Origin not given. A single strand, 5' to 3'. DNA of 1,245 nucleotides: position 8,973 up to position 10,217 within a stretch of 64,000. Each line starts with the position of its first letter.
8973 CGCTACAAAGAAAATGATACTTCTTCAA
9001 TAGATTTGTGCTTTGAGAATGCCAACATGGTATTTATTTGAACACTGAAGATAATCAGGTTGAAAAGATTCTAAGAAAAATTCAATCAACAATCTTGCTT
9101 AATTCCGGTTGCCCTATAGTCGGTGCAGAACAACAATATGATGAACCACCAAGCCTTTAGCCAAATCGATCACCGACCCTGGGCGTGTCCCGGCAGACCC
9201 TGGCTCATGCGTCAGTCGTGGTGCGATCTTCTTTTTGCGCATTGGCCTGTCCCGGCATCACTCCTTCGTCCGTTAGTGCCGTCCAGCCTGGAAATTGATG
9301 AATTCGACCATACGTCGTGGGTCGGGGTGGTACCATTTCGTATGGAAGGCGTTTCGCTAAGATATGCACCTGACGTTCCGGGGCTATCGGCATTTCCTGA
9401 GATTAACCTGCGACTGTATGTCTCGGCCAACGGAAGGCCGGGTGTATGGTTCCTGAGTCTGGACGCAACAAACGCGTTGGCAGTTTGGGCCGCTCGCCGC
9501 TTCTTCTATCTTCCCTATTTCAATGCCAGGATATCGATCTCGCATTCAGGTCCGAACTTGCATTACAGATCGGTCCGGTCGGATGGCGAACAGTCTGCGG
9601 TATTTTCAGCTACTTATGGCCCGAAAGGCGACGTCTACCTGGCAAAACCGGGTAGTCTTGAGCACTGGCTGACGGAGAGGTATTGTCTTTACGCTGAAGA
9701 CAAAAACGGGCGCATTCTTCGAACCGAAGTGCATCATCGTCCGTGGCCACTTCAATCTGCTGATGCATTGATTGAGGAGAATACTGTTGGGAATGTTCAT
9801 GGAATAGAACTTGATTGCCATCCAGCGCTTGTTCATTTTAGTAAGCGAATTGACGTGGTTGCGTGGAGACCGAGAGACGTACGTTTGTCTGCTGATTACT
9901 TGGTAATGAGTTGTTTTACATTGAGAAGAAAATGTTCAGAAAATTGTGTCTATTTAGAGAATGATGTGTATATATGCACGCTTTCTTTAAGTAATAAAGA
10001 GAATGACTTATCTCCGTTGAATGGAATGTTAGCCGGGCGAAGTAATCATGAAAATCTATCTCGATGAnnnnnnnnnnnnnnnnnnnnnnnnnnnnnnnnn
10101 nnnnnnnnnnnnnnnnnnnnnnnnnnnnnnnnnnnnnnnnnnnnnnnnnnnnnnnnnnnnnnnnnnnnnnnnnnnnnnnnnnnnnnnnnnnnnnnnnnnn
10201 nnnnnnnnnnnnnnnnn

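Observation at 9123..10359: Stand-alone CPR (cyclic-phosphate processing receiver-like) domain gene overlapping an extended DUF2071 gene, with MOSC and GNAT genes nearby and no RNA-repair enzymes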

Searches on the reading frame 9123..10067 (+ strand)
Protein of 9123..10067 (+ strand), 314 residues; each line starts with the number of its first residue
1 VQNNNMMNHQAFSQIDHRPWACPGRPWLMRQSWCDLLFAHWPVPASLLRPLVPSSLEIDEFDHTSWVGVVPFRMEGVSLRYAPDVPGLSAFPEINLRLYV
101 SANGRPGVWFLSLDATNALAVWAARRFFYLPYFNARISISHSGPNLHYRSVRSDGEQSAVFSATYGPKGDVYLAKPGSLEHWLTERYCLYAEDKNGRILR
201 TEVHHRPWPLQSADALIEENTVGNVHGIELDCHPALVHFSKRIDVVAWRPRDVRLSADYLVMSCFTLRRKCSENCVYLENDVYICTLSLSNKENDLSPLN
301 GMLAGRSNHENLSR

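Call 4: search_protein_families(library=pfam, proteins=[window:9123-10067:+], max_evalue=0.1)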
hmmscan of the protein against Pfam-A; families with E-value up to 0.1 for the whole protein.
window:9123-10067:+ (314 aa): 2 families
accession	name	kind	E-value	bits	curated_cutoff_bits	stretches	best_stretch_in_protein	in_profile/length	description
PF09844.14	DUF2071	-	1.8e-73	247.1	27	1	30-243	1-211/212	Uncharacterized conserved protein (COG2071)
PF06314.16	ADC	-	1.1e-07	32.1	29.8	1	24-169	16-145/238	Acetoacetate decarboxylase (ADC)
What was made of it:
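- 9123..9896 (+): DUF2071 / YqjF-family gene proper (codons 1-258). The real start is probably ATG 9138 or 9141, as in homologs and in the NCBI call of 309 aa. PF09844 E 1.8e-73, aa 30-243 (call 4).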

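Call 5: search_protein_families(library=ncbifam, proteins=[window:9123-10067:+], max_evalue=0.1)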
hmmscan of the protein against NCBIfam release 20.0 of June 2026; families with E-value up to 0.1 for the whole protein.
window:9123-10067:+ (314 aa): 0 families

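Call 34: find_homologous_proteins(query=window:9123-10067:+, max_evalue=1e-10)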
Query window:9123-10067:+ (314 aa): 7998 proteins with E <= 1e-10 among 8000 candidates; the best 120 are listed.
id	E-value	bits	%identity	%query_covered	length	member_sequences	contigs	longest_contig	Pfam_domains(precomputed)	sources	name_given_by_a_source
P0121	1.4e-215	733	100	98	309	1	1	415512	PF06314.17,PF09844.15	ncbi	ncbi:MAG: YqjF family protein [Calditrichia bacterium]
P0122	3.0e-131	455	86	72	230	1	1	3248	PF06314.17,PF09844.15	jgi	-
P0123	1.4e-102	361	63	78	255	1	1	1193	PF06314.17,PF09844.15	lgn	-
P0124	2.3e-102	360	64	80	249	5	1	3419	PF06314.17,PF09844.15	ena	-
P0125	3.6e-102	360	62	78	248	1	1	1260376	PF09844.15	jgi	-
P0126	3.2e-101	357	63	79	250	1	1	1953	PF06314.17,PF09844.15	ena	-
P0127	6.7e-101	356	62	78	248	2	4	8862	PF06314.17,PF09844.15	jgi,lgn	jgi:uncharacterized protein YqjF (DUF2071 family)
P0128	7.3e-101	356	61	80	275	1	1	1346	PF06314.17,PF09844.15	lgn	-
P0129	1.3e-100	355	65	76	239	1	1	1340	PF06314.17,PF09844.15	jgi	jgi:uncharacterized protein YqjF (DUF2071 family)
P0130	1.4e-100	355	61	79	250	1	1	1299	PF06314.17,PF09844.15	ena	-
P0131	1.5e-100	355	61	81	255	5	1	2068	PF06314.17,PF09844.15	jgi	jgi:uncharacterized protein YqjF (DUF2071 family)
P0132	1.5e-100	355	62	78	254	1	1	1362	PF06314.17,PF09844.15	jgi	jgi:uncharacterized protein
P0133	2.4e-100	354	62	78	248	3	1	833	PF06314.17,PF09844.15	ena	-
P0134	7.1e-100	352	64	78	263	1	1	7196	PF06314.17,PF09844.15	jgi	jgi:hypothetical protein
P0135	8.3e-100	352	62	77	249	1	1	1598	PF06314.17,PF09844.15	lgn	-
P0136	8.6e-100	352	61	78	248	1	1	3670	PF09844.15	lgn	-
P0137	2.0e-99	351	60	80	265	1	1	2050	PF06314.17,PF09844.15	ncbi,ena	-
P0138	3.9e-99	350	64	77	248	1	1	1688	PF06314.17,PF09844.15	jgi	jgi:uncharacterized protein YqjF (DUF2071 family)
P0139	8.2e-99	349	63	77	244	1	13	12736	PF06314.17,PF09844.15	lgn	-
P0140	9.6e-99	349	62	78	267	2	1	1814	PF06314.17,PF09844.15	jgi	-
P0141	9.9e-99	349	61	78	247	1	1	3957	PF06314.17,PF09844.15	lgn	-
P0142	1.4e-98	348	63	76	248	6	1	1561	PF06314.17,PF09844.15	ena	-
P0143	2.1e-98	347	59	79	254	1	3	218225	PF09844.15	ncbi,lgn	-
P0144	2.7e-98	347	63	78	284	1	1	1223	PF09844.15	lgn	-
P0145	3.3e-98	347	63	78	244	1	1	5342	PF06314.17,PF09844.15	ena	-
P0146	4.4e-98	346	66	72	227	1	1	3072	PF09844.15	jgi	jgi:uncharacterized protein YqjF (DUF2071 family)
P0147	4.7e-98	346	62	76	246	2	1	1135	PF06314.17,PF09844.15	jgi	jgi:uncharacterized protein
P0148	5.2e-98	346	62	78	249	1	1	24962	PF06314.17,PF09844.15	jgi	jgi:hypothetical protein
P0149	7.5e-98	346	60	78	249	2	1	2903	PF06314.17,PF09844.15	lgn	-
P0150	7.9e-98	346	62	78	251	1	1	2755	PF06314.17,PF09844.15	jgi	jgi:uncharacterized protein YqjF (DUF2071 family)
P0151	8.7e-98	345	63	78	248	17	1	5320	PF06314.17,PF09844.15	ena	-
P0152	9.3e-98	345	60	78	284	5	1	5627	PF06314.17,PF09844.15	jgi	jgi:hypothetical protein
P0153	1.3e-97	345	62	77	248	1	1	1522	PF06314.17,PF09844.15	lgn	-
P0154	1.4e-97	345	60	79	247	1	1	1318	PF06314.17,PF09844.15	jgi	jgi:uncharacterized protein YqjF (DUF2071 family)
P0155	1.5e-97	345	62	78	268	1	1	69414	PF06314.17,PF09844.15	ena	-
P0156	2.3e-97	344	64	76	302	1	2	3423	PF06314.17,PF09844.15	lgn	-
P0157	2.4e-97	344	61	77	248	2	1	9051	PF06314.17,PF09844.15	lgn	-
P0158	2.5e-97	344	61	79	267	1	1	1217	PF06314.17,PF09844.15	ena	-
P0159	3.8e-97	343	61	75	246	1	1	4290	PF09844.15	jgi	-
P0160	4.4e-97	343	64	79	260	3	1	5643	PF06314.17,PF09844.15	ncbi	ncbi:MAG: DUF2071 domain-containing protein [Acidobacteriota bacterium]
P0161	4.7e-97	343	60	79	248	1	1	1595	PF06314.17,PF09844.15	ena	-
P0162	6.9e-97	342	61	79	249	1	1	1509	PF09844.15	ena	-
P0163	7.3e-97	342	60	79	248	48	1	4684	PF06314.17,PF09844.15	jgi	jgi:uncharacterized protein YqjF (DUF2071 family)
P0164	7.7e-97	342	61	78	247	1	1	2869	PF09844.15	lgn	-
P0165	8.0e-97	342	62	78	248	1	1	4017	PF09844.15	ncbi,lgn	-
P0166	1.1e-96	342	61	76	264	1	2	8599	PF09844.15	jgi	jgi:hypothetical protein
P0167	1.2e-96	342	63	76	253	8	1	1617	PF06314.17,PF09844.15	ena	-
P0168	1.8e-96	341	60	78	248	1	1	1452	PF06314.17,PF09844.15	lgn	-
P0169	2.2e-96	341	59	78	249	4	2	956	PF06314.17,PF09844.15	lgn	-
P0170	2.4e-96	341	62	79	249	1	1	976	PF06314.17,PF09844.15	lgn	-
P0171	2.7e-96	341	61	77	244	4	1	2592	PF06314.17,PF09844.15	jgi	jgi:uncharacterized protein YqjF (DUF2071 family)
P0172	2.8e-96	340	62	77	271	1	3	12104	PF06314.17,PF09844.15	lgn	-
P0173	2.8e-96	340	61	80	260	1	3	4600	PF06314.17,PF09844.15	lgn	-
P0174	2.8e-96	340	62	77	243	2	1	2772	PF06314.17,PF09844.15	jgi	jgi:hypothetical protein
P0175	3.3e-96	340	61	77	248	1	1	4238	PF09844.15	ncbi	-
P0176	3.3e-96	340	61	78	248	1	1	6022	PF06314.17,PF09844.15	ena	-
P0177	3.7e-96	340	62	77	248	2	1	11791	PF06314.17,PF09844.15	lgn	-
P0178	3.7e-96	340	64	76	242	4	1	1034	PF06314.17,PF09844.15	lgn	-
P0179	3.8e-96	340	61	77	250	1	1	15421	PF06314.17,PF09844.15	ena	-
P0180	4.3e-96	340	60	78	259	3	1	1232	PF06314.17,PF09844.15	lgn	-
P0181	4.3e-96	340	62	78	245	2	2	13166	PF06314.17,PF09844.15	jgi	jgi:uncharacterized protein YqjF (DUF2071 family)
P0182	4.4e-96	340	58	81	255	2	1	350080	PF06314.17,PF09844.15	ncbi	ncbi:MAG: DUF2071 domain-containing protein [Acidobacteriota bacterium]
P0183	4.8e-96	340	60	78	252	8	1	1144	PF06314.17,PF09844.15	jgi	jgi:uncharacterized protein YqjF (DUF2071 family)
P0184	5.2e-96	340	63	76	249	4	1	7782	PF09844.15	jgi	jgi:uncharacterized protein YqjF (DUF2071 family)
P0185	5.2e-96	340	63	77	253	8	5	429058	PF06314.17,PF09844.15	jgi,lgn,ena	-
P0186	5.4e-96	340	60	76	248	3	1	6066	PF09844.15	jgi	jgi:uncharacterized protein YqjF (DUF2071 family)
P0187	5.5e-96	340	59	77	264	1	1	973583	PF06314.17,PF09844.15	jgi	jgi:uncharacterized protein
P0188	6.6e-96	339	62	78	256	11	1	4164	PF06314.17,PF09844.15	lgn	-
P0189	7.3e-96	339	62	76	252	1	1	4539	PF06314.17,PF09844.15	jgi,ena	jgi:uncharacterized protein YqjF (DUF2071 family)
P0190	7.8e-96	339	57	79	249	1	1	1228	PF06314.17,PF09844.15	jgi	-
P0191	9.0e-96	339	60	79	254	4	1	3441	PF06314.17,PF09844.15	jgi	jgi:hypothetical protein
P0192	9.0e-96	339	62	76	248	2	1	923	PF06314.17,PF09844.15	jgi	jgi:uncharacterized protein YqjF (DUF2071 family)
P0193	9.8e-96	339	61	78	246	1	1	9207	PF06314.17,PF09844.15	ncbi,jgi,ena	jgi:uncharacterized protein YqjF (DUF2071 family)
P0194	1.1e-95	339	62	79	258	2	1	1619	PF06314.17,PF09844.15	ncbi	-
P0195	1.1e-95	339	60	76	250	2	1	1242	PF06314.17,PF09844.15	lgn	-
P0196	1.1e-95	339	59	79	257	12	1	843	PF09844.15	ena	-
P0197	1.3e-95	338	60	78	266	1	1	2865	PF06314.17,PF09844.15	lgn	-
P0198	1.4e-95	338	61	77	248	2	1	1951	PF09844.15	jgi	jgi:uncharacterized protein YqjF (DUF2071 family)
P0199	1.5e-95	338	58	79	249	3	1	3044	PF06314.17,PF09844.15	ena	-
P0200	1.5e-95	338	60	78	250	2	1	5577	PF06314.17,PF09844.15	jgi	jgi:uncharacterized protein YqjF (DUF2071 family)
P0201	1.8e-95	338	60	78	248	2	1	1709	PF06314.17,PF09844.15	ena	-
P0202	2.2e-95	338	63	76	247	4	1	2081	PF06314.17,PF09844.15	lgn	-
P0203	2.3e-95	337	58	79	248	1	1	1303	PF06314.17,PF09844.15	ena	-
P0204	2.3e-95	337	61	78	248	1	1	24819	PF06314.17,PF09844.15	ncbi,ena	-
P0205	2.3e-95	337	60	78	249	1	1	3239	PF06314.17,PF09844.15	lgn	-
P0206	2.8e-95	337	59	78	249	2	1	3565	PF06314.17,PF09844.15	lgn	-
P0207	3.1e-95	337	62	76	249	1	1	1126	PF09844.15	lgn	-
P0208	3.1e-95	337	59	78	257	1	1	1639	PF06314.17,PF09844.15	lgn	-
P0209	3.1e-95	337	60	77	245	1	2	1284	PF06314.17,PF09844.15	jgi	jgi:uncharacterized protein YqjF (DUF2071 family)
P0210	3.2e-95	337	62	77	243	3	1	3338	PF06314.17,PF09844.15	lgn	-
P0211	3.4e-95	337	60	77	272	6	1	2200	PF09844.15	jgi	jgi:uncharacterized protein YqjF (DUF2071 family)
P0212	3.5e-95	337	59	78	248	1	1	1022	PF09844.15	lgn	-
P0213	3.8e-95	337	61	76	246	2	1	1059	PF06314.17,PF09844.15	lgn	-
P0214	3.8e-95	337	61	78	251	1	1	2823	PF06314.17,PF09844.15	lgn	-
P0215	4.0e-95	337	59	80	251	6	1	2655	PF06314.17,PF09844.15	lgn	-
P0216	4.2e-95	337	62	78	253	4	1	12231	PF06314.17,PF09844.15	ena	-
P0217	4.5e-95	336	62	78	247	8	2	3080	PF06314.17,PF09844.15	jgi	jgi:uncharacterized protein YqjF (DUF2071 family)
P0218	6.7e-95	336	60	78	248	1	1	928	PF06314.17,PF09844.15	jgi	jgi:uncharacterized protein YqjF (DUF2071 family)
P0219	6.7e-95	336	62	79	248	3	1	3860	PF06314.17,PF09844.15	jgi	jgi:uncharacterized protein YqjF (DUF2071 family)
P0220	6.9e-95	336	61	79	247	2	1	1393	PF06314.17,PF09844.15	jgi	-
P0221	7.0e-95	336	60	78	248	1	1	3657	PF06314.17,PF09844.15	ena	-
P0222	7.1e-95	336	61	76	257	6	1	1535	PF06314.17,PF09844.15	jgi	jgi:uncharacterized protein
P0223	8.0e-95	336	60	78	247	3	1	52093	PF06314.17,PF09844.15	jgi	jgi:uncharacterized protein YqjF (DUF2071 family)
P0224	8.1e-95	336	58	78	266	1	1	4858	PF09844.15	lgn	-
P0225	8.2e-95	336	59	80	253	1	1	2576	PF06314.17,PF09844.15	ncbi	-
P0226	8.6e-95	336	63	77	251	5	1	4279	PF06314.17,PF09844.15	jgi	jgi:uncharacterized protein YqjF (DUF2071 family)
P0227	8.9e-95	336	63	76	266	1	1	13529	PF06314.17,PF09844.15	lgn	-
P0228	9.8e-95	335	59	79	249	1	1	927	PF06314.17,PF09844.15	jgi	jgi:uncharacterized protein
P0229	1.0e-94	335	60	78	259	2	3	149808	PF06314.17,PF09844.15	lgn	-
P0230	1.1e-94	335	63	71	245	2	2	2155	PF06314.17,PF09844.15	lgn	-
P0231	1.1e-94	335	62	76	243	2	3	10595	PF06314.17,PF09844.15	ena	-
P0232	1.1e-94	335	61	77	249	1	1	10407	PF06314.17,PF09844.15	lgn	-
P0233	1.2e-94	335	60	79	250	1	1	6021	PF06314.17,PF09844.15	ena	-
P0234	1.2e-94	335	64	76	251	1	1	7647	PF06314.17,PF09844.15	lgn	-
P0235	1.2e-94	335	61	79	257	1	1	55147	PF09844.15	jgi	-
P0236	1.2e-94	335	62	76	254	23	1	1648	PF06314.17,PF09844.15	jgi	-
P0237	1.4e-94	335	61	78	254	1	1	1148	PF06314.17,PF09844.15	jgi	jgi:uncharacterized protein YqjF (DUF2071 family)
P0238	1.5e-94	335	60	76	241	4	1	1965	PF06314.17,PF09844.15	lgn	-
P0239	1.5e-94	335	61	77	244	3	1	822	PF06314.17,PF09844.15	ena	-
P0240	1.7e-94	335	59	79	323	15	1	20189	PF06314.17,PF09844.15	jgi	jgi:uncharacterized protein YqjF (DUF2071 family)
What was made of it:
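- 9123..9896 (+): NCBI protein P0121 is 309 aa (call 34).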

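Call 38: find_encoding_contigs(protein=P0122, flank=4000, max_places=3)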
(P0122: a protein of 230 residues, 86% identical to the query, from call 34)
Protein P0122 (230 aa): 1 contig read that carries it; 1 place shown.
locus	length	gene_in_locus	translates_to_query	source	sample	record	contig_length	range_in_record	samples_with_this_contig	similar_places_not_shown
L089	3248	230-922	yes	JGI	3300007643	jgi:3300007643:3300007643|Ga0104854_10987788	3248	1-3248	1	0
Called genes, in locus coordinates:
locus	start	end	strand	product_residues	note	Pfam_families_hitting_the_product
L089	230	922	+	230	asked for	PF06314:ADC (weak), PF09844:DUF2071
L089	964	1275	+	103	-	PF13376:OmdA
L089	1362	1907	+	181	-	PF13857:Ank_5 (faint), PF24521:Ank_KRIT1 (faint), PF00023:Ank (faint), PF12796:Ank_2, PF13606:Ank_3 (faint), PF13637:Ank_4, PF12796:Ank_2, PF13637:Ank_4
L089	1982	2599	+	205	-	-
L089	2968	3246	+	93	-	?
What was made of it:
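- The closest DUF2071 relative has an OmdA gene downstream (call 38).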

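Call 62: search_protein_families(library=padloc, proteins=[window:9123-10067:+], max_evalue=0.01)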
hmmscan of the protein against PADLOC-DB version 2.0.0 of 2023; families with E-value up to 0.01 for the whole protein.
window:9123-10067:+ (314 aa): 0 families

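Call 83: search_protein_families(library=phrogs, proteins=[window:9123-10067:+], max_evalue=0.01)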
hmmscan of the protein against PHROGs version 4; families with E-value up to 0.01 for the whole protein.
window:9123-10067:+ (314 aa): 0 families
